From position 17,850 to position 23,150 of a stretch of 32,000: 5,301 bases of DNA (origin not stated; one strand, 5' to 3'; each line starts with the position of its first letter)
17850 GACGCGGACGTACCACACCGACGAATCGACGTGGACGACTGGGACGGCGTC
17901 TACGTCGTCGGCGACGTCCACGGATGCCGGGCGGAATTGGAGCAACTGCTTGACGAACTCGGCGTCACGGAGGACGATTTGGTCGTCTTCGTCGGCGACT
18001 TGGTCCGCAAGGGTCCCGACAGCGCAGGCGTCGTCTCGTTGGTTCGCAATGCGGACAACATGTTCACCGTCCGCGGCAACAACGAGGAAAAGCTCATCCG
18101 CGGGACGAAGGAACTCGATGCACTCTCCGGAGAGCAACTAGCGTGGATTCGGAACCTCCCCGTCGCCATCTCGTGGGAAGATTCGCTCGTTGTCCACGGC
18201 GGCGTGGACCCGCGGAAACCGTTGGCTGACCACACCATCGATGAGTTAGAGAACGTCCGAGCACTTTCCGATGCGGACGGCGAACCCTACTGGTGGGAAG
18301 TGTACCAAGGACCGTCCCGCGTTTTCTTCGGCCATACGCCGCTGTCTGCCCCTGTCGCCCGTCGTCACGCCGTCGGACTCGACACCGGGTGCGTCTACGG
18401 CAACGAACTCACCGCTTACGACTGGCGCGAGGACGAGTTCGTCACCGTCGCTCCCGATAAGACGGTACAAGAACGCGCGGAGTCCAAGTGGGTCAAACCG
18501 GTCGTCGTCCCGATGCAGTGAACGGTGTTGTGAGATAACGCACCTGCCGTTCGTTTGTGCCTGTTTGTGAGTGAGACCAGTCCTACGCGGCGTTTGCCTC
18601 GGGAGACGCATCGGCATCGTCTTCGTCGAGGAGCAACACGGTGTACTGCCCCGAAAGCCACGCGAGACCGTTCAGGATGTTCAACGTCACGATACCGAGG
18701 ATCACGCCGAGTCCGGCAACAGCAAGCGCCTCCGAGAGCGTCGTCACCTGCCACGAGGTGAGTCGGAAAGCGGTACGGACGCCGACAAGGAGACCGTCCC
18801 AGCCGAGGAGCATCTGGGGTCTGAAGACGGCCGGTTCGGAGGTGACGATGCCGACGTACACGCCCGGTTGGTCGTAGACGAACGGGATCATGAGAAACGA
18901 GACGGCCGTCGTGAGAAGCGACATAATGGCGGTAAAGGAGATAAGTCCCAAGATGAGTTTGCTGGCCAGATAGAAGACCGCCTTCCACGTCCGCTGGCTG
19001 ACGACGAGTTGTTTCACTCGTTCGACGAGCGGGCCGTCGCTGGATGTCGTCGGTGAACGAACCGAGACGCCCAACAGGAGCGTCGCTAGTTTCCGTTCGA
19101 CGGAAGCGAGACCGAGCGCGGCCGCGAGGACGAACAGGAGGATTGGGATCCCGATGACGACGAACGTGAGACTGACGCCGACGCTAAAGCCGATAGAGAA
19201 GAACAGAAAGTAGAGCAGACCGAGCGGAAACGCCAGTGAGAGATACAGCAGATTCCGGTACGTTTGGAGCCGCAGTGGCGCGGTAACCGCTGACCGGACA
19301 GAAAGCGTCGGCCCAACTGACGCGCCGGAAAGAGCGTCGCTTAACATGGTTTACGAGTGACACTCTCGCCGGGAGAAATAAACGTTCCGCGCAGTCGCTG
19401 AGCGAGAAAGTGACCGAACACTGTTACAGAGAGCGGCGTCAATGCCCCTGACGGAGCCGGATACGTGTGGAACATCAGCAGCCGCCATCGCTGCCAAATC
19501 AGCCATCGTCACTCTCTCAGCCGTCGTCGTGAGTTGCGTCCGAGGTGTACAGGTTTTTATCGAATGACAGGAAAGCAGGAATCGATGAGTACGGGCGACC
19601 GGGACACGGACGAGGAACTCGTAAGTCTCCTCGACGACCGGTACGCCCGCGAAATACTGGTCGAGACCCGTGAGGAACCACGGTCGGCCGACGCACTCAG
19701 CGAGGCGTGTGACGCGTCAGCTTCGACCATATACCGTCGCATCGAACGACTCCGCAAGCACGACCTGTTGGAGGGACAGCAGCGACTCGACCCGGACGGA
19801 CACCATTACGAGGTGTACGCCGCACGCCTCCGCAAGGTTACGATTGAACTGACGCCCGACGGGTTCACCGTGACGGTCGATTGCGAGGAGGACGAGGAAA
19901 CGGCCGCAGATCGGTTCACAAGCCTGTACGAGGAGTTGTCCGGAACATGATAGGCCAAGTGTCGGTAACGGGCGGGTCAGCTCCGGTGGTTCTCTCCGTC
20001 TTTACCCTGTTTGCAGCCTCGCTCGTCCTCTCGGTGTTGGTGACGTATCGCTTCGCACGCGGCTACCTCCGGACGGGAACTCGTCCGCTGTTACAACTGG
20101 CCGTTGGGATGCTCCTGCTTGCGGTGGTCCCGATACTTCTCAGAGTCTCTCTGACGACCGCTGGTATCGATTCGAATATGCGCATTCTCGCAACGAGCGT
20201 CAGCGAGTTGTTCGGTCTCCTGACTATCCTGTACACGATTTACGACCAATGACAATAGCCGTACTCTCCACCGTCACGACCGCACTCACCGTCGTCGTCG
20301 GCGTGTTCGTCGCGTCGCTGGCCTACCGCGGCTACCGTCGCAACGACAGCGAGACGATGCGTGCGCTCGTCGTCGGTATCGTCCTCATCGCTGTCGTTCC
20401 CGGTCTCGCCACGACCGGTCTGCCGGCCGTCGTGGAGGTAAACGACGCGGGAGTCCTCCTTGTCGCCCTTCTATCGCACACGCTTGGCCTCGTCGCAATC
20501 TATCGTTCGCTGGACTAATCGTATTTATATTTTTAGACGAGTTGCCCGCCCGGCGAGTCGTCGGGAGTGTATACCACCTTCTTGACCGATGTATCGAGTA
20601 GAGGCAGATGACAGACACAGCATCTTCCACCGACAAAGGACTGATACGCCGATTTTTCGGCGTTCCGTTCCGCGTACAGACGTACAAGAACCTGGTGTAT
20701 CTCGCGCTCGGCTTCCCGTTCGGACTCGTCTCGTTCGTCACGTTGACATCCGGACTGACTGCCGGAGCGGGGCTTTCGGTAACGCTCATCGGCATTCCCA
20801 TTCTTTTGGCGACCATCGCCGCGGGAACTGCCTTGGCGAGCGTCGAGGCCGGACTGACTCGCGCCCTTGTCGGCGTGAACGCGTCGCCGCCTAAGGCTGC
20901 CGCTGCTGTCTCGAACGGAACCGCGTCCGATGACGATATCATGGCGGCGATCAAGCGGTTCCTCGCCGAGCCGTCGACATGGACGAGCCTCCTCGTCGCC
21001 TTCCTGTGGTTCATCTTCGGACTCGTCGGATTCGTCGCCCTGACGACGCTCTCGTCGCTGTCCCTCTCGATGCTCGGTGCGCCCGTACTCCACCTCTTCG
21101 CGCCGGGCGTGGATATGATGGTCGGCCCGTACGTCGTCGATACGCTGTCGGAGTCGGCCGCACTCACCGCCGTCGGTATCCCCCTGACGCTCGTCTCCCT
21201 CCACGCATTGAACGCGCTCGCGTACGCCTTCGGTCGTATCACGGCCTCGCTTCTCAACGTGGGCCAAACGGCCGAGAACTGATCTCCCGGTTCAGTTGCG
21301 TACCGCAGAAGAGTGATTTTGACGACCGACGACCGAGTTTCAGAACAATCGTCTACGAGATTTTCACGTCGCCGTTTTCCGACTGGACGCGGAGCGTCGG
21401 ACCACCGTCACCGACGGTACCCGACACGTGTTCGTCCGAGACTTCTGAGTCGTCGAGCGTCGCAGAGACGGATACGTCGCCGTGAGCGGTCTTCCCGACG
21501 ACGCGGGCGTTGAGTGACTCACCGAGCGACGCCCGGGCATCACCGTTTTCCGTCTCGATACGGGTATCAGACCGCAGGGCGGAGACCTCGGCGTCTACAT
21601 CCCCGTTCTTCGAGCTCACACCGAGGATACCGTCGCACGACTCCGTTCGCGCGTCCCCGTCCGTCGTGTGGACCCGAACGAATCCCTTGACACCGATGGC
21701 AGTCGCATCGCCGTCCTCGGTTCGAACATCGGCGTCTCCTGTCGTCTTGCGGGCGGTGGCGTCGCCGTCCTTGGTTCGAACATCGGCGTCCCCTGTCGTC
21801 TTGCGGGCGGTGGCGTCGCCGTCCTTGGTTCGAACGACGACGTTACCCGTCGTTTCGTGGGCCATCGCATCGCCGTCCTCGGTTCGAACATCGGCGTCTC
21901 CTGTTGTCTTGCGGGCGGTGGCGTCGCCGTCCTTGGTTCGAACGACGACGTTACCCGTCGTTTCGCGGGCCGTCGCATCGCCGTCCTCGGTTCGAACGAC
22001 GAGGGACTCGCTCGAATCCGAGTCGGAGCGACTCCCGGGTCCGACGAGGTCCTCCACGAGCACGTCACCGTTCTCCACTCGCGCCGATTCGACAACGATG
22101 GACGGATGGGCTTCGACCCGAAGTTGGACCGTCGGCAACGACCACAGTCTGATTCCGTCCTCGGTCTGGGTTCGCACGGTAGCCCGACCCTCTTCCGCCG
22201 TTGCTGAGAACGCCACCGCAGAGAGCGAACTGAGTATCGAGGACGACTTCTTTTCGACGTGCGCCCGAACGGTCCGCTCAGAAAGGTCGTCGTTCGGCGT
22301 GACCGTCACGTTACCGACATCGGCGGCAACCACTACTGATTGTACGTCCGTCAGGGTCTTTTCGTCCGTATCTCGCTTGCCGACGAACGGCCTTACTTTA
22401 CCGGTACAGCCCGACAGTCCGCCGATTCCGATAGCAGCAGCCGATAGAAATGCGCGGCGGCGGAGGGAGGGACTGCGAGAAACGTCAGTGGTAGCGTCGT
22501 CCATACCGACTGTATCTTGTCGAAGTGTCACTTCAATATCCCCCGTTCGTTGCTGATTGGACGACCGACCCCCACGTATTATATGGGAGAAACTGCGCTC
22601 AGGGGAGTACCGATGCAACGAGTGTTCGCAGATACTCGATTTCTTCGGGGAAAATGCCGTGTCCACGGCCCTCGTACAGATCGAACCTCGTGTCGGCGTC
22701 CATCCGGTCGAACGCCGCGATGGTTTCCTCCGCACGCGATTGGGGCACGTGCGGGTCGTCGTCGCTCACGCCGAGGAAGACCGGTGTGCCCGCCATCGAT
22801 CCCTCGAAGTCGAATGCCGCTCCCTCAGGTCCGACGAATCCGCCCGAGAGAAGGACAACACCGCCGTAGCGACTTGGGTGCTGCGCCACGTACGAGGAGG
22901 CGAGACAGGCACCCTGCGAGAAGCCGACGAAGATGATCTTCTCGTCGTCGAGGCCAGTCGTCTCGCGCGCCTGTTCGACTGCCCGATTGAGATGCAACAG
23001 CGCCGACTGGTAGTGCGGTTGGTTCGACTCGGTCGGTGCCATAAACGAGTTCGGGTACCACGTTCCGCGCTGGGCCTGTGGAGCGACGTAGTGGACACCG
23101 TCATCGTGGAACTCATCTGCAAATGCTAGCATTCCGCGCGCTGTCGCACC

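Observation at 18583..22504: Uncharacterised five-to-six-gene locus: candidate haloarchaeal envelope-sensing module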

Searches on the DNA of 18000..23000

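Call 88: search_rna_families(source=window, start=18000, end=23000, threshold=gathering)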
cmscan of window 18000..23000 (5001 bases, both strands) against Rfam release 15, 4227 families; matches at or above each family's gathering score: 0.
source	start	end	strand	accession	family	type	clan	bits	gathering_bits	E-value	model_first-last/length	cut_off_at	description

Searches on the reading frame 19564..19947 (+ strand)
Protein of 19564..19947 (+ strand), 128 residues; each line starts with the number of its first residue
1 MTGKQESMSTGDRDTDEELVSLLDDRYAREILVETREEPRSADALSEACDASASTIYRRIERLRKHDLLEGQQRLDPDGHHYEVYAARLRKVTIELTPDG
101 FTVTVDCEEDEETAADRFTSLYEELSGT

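Call 3: search_protein_families(library=pfam, max_evalue=0.1, proteins=[window:19564-19947:+])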
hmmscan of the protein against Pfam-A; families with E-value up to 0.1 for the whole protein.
seq(128 aa): 13 families
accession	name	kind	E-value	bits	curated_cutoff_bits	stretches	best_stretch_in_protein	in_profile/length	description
PF12840.13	HTH_20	-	1.7e-08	34.8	27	1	23-71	1-50/51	Helix-turn-helix domain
PF25213.1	HVO_A0261_N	-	3.6e-07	30.4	35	1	28-72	13-57/86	HVO_A0261 N-terminal domain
PF24270.1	HTH_Cmi2_C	-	0.00067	20.4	27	1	17-73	66-122/125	Cmi2, C-terminal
PF08279.18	HTH_11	-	0.00095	19.4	25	1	30-65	7-41/55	HTH domain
PF03551.20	PadR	-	0.0043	17.5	27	1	46-85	24-63/75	Transcriptional regulator PadR-like family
PF13412.12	HTH_24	-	0.0056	16.7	21.9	1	25-68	2-46/48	Winged helix-turn-helix DNA-binding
PF01978.25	TrmB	-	0.0061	16.8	25.6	1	36-74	19-57/68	Sugar-specific transcriptional regulator TrmB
PF24033.1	DUF7342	-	0.009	16.4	31.6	1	32-89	10-65/150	Family of unknown function (DUF7342)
PF13404.12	HTH_AsnC-type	-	0.021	15.1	27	1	40-64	18-42/42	AsnC-type helix-turn-helix domain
PF21984.2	DnaD_N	-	0.024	15.2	27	1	42-86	38-82/101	DnaD N-terminal domain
PF13463.12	HTH_27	-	0.062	14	22.2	0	34-77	13-54/68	Winged helix DNA-binding domain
PF13730.12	HTH_36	-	0.079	13.2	25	0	41-69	27-55/55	Helix-turn-helix domain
PF21476.4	PF0610-like_N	-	0.08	13.6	33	0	31-65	9-40/50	PF0610-like, N-terminal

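Call 4: search_protein_families(library=ncbifam, max_evalue=0.1, proteins=[window:19564-19947:+])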
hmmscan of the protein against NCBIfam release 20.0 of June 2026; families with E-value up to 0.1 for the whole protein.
seq(128 aa): 6 families
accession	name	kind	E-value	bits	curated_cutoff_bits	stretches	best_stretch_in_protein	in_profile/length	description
NF033789.1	repress_SdpR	subfamily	0.0063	16.4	100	1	23-73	5-55/79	autorepressor SdpR family transcription factor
TIGR01884.1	cas_HTH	subfamily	0.02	14.3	60.2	0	41-74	158-191/202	CRISPR-associated CARF protein Csa3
NF008384.0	PRK11179.1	equivalog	0.023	14.5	227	1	25-73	8-57/153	transcriptional regulator AsnC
NF033788.1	HTH_metalloreg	subfamily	0.024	14.4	55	1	18-73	3-59/77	metalloregulator ArsR/SmtB family transcription factor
NF053606.1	Sta1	subfamily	0.068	13.3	80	1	37-93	32-90/100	Sta1 family transcriptional regulator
NF053755.1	MsvR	equivalog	0.098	12.3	220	0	19-73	6-60/236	transcriptional factor MsvR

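Call 87: search_protein_families(library=padloc, max_evalue=0.01, proteins=[P0001, P0005, P0009, P0014, P0016, P0018])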
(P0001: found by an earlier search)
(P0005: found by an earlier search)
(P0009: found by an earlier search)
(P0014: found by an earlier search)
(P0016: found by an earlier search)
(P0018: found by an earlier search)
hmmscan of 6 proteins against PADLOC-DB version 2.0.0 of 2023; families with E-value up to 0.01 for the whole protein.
P0001 (254 aa): 0 families

P0005 (121 aa): 5 families
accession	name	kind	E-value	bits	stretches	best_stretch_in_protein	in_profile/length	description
PDLC01438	Csa3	-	2.6e-06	25.7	1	3-89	132-208/305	"CAS-I,CAS-II,CAS-III,CAS-IV,CAS-V,CAS-VI; associated_signaling"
PDLC01848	CARF3--CARF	-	5.2e-06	24.3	1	19-75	137-192/197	-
PDLC01720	Csa3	-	0.0081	14.7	1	4-82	10-88/118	Csa3_1_CAS-I-II-III-IV-V-VI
PDLC01852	CARF3--CARF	-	0.009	13.9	0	16-66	141-191/208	-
PDLC01849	CARF3--CARF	-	0.0091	13.7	0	22-65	141-184/197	-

P0009 (101 aa): 0 families

P0014 (89 aa): 0 families

P0016 (224 aa): 0 families

P0018 (383 aa): 0 families

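Call 93: search_protein_families(library=pfam, max_evalue=0.0001, proteins=[L072:12143-14176:+])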
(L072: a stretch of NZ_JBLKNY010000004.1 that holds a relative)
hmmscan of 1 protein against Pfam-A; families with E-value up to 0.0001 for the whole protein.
L072:12143-14176:+ (677 aa): 4 families
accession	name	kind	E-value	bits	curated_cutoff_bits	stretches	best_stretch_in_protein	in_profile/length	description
PF08448.16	PAS_4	-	2.2e-15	57.3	23.1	1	150-250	8-108/110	PAS fold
PF02518.31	HATPase_c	-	4.9e-15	56.4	26.4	1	377-472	5-105/111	Histidine kinase-, DNA gyrase B-, and HSP90-like ATPase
PF00512.31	HisKA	-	1.4e-10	41.5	26.9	1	266-321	4-64/66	His Kinase A (phospho-acceptor) domain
PF07081.18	DUF1349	-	1e-05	25.7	32.4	1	536-672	44-178/179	Protein of unknown function (DUF1349)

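Call 107: search_protein_families(library=pfam, max_evalue=0.01, proteins=[P0287, P0290, P0291, P0304, P0338, P0312, P0343, P0394, P0416, P0293])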
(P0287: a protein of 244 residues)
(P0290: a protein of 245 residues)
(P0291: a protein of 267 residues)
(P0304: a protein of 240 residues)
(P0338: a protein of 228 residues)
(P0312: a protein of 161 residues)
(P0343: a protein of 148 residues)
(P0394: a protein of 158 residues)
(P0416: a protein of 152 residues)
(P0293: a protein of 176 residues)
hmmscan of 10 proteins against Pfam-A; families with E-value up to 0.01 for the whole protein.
P0287 (244 aa): 1 family
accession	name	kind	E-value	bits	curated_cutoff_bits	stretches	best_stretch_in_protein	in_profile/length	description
PF24365.1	DUF7521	-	1e-14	55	27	2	166-241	7-81/82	Family of unknown function (DUF7521)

P0290 (245 aa): 2 families
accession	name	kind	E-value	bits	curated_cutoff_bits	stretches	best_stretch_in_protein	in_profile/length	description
PF24365.1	DUF7521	-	8.9e-16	58.4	27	2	164-242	3-81/82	Family of unknown function (DUF7521)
PF19447.4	DUF5985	-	0.0011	19.6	27.3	1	30-105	9-82/86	Family of unknown function (DUF5985)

P0291 (267 aa): 1 family
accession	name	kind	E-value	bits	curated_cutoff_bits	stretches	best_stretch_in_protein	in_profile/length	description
PF24365.1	DUF7521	-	7.4e-14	52.3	27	1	188-264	6-81/82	Family of unknown function (DUF7521)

P0304 (240 aa): 4 families
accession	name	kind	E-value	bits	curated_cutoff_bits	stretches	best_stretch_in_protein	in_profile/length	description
PF24365.1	DUF7521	-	1.8e-14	54.2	27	2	157-237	2-81/82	Family of unknown function (DUF7521)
PF20040.4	DUF6442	-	0.00012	22.7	25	0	161-202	54-95/102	Family of unknown function (DUF6442)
PF19447.4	DUF5985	-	0.0062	17.3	27.3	0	50-120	21-82/86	Family of unknown function (DUF5985)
PF18181.6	SLATT_1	-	0.0063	17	26.3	0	133-182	32-78/122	SMODS and SLOG-associating 2TM effector domain 1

P0338 (228 aa): 1 family
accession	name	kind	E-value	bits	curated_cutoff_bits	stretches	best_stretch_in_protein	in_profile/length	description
PF24365.1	DUF7521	-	1.5e-12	48.1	27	2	29-107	3-82/82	Family of unknown function (DUF7521)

P0312 (161 aa): 1 family
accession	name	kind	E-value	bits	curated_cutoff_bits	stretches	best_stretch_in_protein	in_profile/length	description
PF24365.1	DUF7521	-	3.2e-12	47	27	1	16-94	3-80/82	Family of unknown function (DUF7521)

P0343 (148 aa): 3 families
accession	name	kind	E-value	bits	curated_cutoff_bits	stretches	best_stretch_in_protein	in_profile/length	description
PF24365.1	DUF7521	-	4.3e-11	43.4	27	1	67-145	4-82/82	Family of unknown function (DUF7521)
PF19447.4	DUF5985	-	0.00032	21.4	27.3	1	68-145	6-82/86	Family of unknown function (DUF5985)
PF07695.17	7TMR-DISM_7TM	-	0.005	17.2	29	1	61-139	123-197/205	7TM diverse intracellular signalling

P0394 (158 aa): 1 family
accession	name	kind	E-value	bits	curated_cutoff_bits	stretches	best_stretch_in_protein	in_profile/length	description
PF24365.1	DUF7521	-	1.3e-07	32.3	27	1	71-155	3-81/82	Family of unknown function (DUF7521)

P0416 (152 aa): 1 family
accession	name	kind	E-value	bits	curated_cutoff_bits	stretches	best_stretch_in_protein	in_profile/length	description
PF24365.1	DUF7521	-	0.00026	21.7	27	1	25-86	6-66/82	Family of unknown function (DUF7521)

P0293 (176 aa): 1 family
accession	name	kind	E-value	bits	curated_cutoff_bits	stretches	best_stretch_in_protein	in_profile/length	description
PF24365.1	DUF7521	-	2.5e-14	53.8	27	1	96-173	5-81/82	Family of unknown function (DUF7521)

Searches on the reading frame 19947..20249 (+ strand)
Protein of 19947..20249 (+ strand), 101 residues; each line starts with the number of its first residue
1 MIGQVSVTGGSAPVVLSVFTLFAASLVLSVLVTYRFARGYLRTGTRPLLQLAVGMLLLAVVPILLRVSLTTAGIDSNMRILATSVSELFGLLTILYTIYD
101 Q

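Call 3: search_protein_families(library=pfam, max_evalue=0.1, proteins=[window:19947-20249:+])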
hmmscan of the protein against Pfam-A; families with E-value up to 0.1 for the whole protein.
seq(101 aa): 2 families
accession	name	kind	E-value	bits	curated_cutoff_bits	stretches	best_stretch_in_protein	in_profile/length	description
PF24365.1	DUF7521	-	5.9e-09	36.6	27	1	23-99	6-82/82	Family of unknown function (DUF7521)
PF19447.4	DUF5985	-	0.00062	20.5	27.3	1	21-98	5-81/86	Family of unknown function (DUF5985)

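Call 4: search_protein_families(library=ncbifam, max_evalue=0.1, proteins=[window:19947-20249:+])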
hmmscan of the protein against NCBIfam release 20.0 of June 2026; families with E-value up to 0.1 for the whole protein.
seq(101 aa): 0 families

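Call 87: search_protein_families(library=padloc, max_evalue=0.01, proteins=[P0001, P0005, P0009, P0014, P0016, P0018])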
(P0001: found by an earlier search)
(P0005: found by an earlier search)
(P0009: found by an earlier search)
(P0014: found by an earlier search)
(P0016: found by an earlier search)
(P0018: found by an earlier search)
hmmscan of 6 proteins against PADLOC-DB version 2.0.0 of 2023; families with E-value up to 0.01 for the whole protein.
P0001 (254 aa): 0 families

P0005 (121 aa): 5 families
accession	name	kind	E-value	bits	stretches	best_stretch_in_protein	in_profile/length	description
PDLC01438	Csa3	-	2.6e-06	25.7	1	3-89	132-208/305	"CAS-I,CAS-II,CAS-III,CAS-IV,CAS-V,CAS-VI; associated_signaling"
PDLC01848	CARF3--CARF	-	5.2e-06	24.3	1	19-75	137-192/197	-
PDLC01720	Csa3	-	0.0081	14.7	1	4-82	10-88/118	Csa3_1_CAS-I-II-III-IV-V-VI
PDLC01852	CARF3--CARF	-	0.009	13.9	0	16-66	141-191/208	-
PDLC01849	CARF3--CARF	-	0.0091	13.7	0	22-65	141-184/197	-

P0009 (101 aa): 0 families

P0014 (89 aa): 0 families

P0016 (224 aa): 0 families

P0018 (383 aa): 0 families

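Call 93: search_protein_families(library=pfam, max_evalue=0.0001, proteins=[L072:12143-14176:+])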
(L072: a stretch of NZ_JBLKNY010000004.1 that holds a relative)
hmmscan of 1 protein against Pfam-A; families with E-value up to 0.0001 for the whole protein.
L072:12143-14176:+ (677 aa): 4 families
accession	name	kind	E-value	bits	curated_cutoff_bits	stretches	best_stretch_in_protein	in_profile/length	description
PF08448.16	PAS_4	-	2.2e-15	57.3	23.1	1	150-250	8-108/110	PAS fold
PF02518.31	HATPase_c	-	4.9e-15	56.4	26.4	1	377-472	5-105/111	Histidine kinase-, DNA gyrase B-, and HSP90-like ATPase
PF00512.31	HisKA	-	1.4e-10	41.5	26.9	1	266-321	4-64/66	His Kinase A (phospho-acceptor) domain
PF07081.18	DUF1349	-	1e-05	25.7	32.4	1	536-672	44-178/179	Protein of unknown function (DUF1349)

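Call 107: search_protein_families(library=pfam, max_evalue=0.01, proteins=[P0287, P0290, P0291, P0304, P0338, P0312, P0343, P0394, P0416, P0293])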
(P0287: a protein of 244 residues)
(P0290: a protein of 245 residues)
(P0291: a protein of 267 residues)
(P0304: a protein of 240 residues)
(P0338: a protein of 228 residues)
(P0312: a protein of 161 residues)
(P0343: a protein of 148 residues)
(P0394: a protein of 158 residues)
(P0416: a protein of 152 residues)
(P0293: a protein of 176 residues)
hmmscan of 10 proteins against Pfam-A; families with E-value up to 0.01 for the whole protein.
P0287 (244 aa): 1 family
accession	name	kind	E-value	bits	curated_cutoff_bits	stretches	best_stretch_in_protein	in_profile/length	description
PF24365.1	DUF7521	-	1e-14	55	27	2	166-241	7-81/82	Family of unknown function (DUF7521)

P0290 (245 aa): 2 families
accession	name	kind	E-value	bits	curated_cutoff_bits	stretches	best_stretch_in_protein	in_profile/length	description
PF24365.1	DUF7521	-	8.9e-16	58.4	27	2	164-242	3-81/82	Family of unknown function (DUF7521)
PF19447.4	DUF5985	-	0.0011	19.6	27.3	1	30-105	9-82/86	Family of unknown function (DUF5985)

P0291 (267 aa): 1 family
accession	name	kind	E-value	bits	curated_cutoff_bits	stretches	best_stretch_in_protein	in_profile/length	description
PF24365.1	DUF7521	-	7.4e-14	52.3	27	1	188-264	6-81/82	Family of unknown function (DUF7521)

P0304 (240 aa): 4 families
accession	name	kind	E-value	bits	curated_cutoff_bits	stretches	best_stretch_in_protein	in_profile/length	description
PF24365.1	DUF7521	-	1.8e-14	54.2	27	2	157-237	2-81/82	Family of unknown function (DUF7521)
PF20040.4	DUF6442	-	0.00012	22.7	25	0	161-202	54-95/102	Family of unknown function (DUF6442)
PF19447.4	DUF5985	-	0.0062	17.3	27.3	0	50-120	21-82/86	Family of unknown function (DUF5985)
PF18181.6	SLATT_1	-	0.0063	17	26.3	0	133-182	32-78/122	SMODS and SLOG-associating 2TM effector domain 1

P0338 (228 aa): 1 family
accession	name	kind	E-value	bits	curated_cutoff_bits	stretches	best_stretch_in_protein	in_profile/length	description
PF24365.1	DUF7521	-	1.5e-12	48.1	27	2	29-107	3-82/82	Family of unknown function (DUF7521)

P0312 (161 aa): 1 family
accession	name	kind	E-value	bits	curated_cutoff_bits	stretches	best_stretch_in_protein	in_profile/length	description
PF24365.1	DUF7521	-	3.2e-12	47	27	1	16-94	3-80/82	Family of unknown function (DUF7521)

P0343 (148 aa): 3 families
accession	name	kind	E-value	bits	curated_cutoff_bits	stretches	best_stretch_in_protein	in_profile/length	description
PF24365.1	DUF7521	-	4.3e-11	43.4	27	1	67-145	4-82/82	Family of unknown function (DUF7521)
PF19447.4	DUF5985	-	0.00032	21.4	27.3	1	68-145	6-82/86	Family of unknown function (DUF5985)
PF07695.17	7TMR-DISM_7TM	-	0.005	17.2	29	1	61-139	123-197/205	7TM diverse intracellular signalling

P0394 (158 aa): 1 family
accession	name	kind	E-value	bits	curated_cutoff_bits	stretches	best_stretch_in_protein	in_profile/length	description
PF24365.1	DUF7521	-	1.3e-07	32.3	27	1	71-155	3-81/82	Family of unknown function (DUF7521)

P0416 (152 aa): 1 family
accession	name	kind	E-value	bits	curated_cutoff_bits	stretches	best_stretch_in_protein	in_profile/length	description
PF24365.1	DUF7521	-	0.00026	21.7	27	1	25-86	6-66/82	Family of unknown function (DUF7521)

P0293 (176 aa): 1 family
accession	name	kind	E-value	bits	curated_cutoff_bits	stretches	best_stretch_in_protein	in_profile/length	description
PF24365.1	DUF7521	-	2.5e-14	53.8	27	1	96-173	5-81/82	Family of unknown function (DUF7521)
